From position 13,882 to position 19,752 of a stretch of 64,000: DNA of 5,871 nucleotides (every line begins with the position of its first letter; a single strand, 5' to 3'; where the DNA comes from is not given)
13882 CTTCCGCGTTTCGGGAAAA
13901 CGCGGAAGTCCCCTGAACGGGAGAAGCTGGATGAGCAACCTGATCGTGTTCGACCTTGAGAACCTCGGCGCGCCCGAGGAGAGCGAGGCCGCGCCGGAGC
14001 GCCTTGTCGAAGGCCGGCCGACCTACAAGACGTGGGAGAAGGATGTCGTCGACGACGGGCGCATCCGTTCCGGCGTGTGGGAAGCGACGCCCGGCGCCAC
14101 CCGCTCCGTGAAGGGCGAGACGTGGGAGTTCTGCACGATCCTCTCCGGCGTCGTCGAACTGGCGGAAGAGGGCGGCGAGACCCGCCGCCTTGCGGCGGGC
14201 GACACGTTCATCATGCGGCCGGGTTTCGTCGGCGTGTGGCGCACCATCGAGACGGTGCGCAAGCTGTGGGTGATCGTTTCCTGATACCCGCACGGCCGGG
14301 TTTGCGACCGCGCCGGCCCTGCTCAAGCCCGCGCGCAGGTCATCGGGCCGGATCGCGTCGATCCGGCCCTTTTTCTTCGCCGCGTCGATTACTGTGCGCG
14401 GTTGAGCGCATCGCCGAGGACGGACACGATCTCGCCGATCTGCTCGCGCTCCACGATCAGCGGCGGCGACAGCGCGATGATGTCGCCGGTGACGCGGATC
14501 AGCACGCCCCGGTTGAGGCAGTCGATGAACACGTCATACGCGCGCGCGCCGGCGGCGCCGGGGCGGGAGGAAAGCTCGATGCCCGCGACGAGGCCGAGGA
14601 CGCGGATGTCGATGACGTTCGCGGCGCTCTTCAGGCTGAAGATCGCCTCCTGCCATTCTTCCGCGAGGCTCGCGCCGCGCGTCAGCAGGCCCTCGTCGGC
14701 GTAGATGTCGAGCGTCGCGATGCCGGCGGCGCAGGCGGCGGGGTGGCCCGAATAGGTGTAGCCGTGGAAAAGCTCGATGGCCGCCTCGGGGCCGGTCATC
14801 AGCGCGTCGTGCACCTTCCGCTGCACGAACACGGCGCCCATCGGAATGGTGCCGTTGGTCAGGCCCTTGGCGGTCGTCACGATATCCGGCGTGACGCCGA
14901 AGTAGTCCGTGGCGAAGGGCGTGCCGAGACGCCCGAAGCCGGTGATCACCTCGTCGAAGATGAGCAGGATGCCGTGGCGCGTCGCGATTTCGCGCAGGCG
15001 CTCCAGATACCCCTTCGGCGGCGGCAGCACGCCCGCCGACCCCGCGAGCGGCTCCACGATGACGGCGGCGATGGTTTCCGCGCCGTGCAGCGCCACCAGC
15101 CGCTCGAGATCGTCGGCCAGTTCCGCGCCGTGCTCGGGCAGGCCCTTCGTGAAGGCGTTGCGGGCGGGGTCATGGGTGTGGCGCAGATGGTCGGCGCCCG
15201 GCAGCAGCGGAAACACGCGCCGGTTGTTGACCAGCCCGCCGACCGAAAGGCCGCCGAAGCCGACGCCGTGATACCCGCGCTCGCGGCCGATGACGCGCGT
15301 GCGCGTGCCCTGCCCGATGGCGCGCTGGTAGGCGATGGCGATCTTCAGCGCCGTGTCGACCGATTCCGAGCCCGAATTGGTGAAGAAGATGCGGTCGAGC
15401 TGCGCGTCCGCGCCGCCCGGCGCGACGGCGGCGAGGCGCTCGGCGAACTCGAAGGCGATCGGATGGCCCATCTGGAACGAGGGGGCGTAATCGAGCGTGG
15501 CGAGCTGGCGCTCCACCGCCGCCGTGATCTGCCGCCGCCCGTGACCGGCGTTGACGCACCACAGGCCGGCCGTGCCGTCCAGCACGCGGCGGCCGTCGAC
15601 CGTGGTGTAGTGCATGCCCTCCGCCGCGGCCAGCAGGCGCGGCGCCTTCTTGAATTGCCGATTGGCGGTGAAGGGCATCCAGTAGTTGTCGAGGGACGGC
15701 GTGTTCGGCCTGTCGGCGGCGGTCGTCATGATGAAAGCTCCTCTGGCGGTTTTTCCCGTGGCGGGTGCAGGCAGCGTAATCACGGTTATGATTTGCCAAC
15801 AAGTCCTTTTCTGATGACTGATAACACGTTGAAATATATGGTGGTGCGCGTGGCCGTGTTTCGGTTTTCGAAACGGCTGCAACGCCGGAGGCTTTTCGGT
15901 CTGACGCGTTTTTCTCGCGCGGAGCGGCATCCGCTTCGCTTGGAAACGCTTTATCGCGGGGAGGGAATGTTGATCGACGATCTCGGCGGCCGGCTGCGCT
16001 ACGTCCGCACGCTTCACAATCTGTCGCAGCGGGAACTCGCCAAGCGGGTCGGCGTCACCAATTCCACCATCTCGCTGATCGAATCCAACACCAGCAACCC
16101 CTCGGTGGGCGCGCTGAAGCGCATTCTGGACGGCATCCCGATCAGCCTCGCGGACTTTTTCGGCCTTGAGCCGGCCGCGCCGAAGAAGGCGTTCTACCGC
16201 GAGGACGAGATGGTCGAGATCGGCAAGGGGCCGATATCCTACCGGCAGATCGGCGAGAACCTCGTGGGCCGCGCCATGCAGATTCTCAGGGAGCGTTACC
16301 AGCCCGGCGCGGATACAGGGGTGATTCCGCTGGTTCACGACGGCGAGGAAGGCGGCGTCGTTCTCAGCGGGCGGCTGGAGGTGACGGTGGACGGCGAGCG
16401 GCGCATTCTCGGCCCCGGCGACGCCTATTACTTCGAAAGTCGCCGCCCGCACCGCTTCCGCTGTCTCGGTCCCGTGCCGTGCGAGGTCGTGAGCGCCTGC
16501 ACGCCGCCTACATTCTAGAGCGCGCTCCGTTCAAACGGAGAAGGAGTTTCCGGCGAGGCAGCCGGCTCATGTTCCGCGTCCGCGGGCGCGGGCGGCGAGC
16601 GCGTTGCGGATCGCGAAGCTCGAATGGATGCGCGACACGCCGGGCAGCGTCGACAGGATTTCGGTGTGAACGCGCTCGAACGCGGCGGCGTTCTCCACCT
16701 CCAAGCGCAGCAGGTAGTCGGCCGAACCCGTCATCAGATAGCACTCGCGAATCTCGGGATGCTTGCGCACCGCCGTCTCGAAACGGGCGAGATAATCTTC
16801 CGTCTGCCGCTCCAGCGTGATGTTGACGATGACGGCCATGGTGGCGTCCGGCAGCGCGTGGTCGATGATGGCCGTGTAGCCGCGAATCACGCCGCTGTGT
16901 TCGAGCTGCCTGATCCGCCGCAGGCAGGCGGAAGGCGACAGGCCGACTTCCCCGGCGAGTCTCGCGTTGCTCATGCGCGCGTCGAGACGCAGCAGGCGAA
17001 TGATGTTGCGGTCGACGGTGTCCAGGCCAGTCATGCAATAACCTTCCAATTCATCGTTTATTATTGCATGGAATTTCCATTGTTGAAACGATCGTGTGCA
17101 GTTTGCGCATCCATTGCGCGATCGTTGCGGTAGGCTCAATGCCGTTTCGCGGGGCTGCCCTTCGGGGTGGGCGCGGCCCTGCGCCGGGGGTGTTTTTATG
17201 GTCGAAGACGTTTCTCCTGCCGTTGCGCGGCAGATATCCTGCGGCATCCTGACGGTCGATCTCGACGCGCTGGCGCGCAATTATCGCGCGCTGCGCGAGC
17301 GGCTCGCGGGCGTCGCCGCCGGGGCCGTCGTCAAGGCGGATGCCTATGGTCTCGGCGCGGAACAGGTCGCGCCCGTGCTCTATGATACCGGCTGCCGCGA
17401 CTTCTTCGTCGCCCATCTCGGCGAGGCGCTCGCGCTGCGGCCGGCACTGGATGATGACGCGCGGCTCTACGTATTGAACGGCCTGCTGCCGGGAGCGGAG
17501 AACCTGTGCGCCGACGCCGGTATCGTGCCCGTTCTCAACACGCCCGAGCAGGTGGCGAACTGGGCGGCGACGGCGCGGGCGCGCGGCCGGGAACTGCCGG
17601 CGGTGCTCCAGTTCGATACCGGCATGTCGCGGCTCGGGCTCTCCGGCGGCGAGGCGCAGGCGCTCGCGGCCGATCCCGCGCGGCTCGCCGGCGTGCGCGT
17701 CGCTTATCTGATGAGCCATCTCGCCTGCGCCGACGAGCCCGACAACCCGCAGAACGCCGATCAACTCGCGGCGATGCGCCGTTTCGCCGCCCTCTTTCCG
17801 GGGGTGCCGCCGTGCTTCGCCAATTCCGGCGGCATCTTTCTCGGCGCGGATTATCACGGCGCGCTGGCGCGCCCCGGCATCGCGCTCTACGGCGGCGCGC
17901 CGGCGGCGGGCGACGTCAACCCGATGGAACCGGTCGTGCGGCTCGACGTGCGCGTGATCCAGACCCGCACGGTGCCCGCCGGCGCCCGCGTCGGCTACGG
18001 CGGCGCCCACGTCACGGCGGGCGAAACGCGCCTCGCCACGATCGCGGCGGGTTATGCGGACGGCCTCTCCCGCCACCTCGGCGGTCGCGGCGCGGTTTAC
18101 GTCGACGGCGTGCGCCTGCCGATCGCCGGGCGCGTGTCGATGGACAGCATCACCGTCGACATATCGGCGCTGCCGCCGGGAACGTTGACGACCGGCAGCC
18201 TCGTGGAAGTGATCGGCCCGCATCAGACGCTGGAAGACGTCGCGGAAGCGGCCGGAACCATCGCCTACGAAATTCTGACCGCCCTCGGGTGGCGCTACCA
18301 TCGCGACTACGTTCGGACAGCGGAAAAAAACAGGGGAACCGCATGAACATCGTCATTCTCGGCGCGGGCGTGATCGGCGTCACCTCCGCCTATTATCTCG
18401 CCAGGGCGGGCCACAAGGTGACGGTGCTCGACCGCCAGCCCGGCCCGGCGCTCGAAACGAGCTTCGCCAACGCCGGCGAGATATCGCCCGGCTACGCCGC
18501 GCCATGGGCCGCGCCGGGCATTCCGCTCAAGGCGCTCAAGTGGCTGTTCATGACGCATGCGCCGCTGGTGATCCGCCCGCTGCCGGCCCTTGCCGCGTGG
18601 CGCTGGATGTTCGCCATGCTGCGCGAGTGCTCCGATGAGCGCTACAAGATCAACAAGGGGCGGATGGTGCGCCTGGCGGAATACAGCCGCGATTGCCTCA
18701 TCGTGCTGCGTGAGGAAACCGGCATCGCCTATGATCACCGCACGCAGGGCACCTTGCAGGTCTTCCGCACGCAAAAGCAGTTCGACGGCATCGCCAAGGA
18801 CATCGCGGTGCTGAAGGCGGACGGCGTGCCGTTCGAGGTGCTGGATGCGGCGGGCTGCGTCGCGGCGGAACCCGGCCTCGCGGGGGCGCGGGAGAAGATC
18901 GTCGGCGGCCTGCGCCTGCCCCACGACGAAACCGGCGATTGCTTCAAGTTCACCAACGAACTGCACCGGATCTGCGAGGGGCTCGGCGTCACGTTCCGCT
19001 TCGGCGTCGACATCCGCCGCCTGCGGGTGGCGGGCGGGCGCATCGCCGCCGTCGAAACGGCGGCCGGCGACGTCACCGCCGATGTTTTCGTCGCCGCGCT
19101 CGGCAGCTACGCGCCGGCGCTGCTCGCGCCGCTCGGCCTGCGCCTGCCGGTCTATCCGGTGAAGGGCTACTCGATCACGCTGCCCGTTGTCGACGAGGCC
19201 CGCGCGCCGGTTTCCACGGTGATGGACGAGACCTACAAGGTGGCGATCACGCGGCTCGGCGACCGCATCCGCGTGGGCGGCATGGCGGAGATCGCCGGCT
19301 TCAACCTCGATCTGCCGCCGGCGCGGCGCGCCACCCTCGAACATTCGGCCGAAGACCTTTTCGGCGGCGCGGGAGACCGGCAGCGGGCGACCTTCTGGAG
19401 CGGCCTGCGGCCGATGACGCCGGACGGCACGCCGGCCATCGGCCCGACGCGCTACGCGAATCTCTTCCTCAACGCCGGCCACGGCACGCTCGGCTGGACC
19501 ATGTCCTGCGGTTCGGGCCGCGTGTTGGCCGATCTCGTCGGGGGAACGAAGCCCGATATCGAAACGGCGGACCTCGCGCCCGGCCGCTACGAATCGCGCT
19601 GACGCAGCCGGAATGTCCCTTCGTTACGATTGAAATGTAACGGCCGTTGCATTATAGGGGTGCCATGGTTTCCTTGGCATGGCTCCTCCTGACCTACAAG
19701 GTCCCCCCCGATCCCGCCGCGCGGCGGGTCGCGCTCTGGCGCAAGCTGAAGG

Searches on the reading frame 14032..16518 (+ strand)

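Call 8: search_protein_families(library=pfam, proteins=[window:14032-16518:+], max_evalue=0.001)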
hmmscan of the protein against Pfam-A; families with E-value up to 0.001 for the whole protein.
window:14032-16518:+ (828 aa): 5 families
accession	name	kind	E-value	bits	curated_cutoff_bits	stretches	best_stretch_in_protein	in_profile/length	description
PF07883.17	Cupin_2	-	5.9e-19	68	27.2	1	754-821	3-68/70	Cupin domain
PF01381.28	HTH_3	-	4.1e-13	49.6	23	1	655-709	1-55/55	Helix-turn-helix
PF13560.12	HTH_31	-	1.9e-07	31.7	27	1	650-701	1-53/64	Helix-turn-helix domain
PF12844.13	HTH_19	-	8.5e-06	26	30.2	1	653-713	2-54/64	Helix-turn-helix domain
PF13443.12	HTH_26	-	0.00023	21.8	22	1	654-714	1-62/63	Cro/C1-type HTH DNA-binding domain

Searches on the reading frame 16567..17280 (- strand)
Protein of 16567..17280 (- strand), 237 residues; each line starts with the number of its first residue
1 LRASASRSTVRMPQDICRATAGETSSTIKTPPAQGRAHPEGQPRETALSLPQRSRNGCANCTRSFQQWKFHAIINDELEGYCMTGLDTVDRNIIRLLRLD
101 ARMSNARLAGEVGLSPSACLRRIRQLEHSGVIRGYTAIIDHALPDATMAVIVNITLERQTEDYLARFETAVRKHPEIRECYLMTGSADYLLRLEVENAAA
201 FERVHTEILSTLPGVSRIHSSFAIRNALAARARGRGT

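Call 8: search_protein_families(library=pfam, proteins=[window:16567-17280:-], max_evalue=0.001)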
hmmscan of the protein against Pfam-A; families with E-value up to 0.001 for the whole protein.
window:16567-17280:- (237 aa): 4 families
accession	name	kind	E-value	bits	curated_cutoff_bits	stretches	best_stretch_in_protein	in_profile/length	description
PF01037.27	AsnC_trans_reg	-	6.7e-22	77.6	25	1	152-225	1-72/73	Lrp/AsnC ligand binding domain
PF13404.12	HTH_AsnC-type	-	3.1e-15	56.2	27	1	86-127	1-42/42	AsnC-type helix-turn-helix domain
PF13412.12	HTH_24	-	6.2e-15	54.9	21.9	1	86-133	1-48/48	Winged helix-turn-helix DNA-binding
PF13545.12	HTH_Crp_2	-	0.00095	19.5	27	0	98-135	18-57/70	Crp-like helix-turn-helix domain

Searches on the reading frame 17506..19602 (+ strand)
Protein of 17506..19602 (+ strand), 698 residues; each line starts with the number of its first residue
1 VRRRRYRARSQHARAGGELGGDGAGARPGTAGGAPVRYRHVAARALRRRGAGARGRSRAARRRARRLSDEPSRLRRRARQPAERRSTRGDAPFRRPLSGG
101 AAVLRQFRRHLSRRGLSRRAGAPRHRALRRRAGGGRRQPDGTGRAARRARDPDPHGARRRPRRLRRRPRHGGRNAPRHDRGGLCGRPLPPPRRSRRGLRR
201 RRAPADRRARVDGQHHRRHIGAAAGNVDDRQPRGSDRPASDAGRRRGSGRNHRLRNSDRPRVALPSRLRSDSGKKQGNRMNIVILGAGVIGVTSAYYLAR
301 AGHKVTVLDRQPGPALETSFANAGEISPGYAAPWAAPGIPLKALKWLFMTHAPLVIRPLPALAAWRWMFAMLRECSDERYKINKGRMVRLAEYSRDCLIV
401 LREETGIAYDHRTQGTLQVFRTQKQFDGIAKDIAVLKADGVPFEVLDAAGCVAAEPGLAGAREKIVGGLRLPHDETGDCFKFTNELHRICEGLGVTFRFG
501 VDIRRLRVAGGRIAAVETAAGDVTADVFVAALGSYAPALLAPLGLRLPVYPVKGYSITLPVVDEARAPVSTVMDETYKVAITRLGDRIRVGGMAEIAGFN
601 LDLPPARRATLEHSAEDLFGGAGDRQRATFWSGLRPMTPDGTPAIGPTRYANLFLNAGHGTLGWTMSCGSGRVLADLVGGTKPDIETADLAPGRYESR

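Call 8: search_protein_families(library=pfam, proteins=[window:17506-19602:+], max_evalue=0.001)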
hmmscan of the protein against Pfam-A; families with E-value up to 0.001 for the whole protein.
window:17506-19602:+ (698 aa): 6 families
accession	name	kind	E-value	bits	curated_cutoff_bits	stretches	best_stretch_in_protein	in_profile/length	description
PF01266.30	DAO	-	1.4e-79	268.6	27.9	1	282-677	2-353/353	FAD dependent oxidoreductase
PF07992.20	Pyr_redox_2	-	1.5e-07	31.6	26.1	1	276-315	138-178/291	Pyridine nucleotide-disulphide oxidoreductase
PF13450.12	NAD_binding_8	-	6.4e-07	30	21.9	1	284-323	1-40/68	NAD(P)-binding Rossmann-like domain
PF00070.33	Pyr_redox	-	1.6e-06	29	22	1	281-314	1-34/82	Pyridine nucleotide-disulphide oxidoreductase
PF02558.23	ApbA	-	1.9e-05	24.7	22.2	1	282-312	1-31/150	Ketopantoate reductase PanE/ApbA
PF01946.23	Thi4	-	0.00064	19.5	26.2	0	280-311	18-50/235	Thi4 family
